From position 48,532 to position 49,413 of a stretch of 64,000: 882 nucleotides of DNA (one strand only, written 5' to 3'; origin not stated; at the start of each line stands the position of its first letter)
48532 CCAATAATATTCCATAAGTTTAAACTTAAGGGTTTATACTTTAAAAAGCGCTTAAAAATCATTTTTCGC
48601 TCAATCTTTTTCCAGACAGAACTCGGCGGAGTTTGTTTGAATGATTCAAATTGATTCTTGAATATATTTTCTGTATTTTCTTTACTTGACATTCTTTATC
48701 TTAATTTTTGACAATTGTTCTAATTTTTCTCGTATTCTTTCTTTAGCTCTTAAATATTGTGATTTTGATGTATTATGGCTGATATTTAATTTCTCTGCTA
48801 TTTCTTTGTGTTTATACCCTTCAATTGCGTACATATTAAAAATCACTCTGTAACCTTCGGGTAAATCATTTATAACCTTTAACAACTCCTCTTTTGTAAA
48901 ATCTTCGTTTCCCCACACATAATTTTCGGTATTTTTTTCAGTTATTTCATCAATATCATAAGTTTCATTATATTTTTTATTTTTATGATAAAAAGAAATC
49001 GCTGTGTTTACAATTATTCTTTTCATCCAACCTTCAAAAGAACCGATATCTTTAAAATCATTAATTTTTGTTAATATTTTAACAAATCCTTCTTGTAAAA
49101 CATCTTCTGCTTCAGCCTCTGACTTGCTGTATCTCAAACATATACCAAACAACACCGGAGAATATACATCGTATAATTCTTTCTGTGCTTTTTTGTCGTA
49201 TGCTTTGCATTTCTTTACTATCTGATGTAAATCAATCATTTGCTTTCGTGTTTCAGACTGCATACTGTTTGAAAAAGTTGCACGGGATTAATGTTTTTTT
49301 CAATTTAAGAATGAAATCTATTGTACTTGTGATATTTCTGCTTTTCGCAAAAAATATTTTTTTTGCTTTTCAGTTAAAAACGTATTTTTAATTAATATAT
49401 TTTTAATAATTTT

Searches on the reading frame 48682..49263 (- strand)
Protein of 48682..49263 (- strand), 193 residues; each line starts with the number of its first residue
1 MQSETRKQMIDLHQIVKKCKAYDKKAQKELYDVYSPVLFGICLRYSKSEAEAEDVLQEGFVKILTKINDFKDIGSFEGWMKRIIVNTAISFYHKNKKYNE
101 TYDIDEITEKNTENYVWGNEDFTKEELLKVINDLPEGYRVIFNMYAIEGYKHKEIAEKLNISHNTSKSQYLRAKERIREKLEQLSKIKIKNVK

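Call 63: search_protein_families(library=pfam, proteins=[window:48682-49263:-], max_evalue=0.0001)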
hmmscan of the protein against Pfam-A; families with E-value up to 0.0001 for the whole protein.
window:48682-49263:- (193 aa): 2 families
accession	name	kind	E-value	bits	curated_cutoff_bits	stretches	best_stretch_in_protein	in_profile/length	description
PF04542.20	Sigma70_r2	-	2.3e-16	59.8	24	1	30-97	1-70/71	Sigma-70 region 2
PF08281.18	Sigma70_r4_2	-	3.4e-15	55.9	25.7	1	125-177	2-54/54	Sigma-70, region 4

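Call 64: search_protein_families(library=padloc, proteins=[window:48682-49263:-], max_evalue=0.0001)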
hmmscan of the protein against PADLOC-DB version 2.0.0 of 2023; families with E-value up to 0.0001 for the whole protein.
window:48682-49263:- (193 aa): 0 families
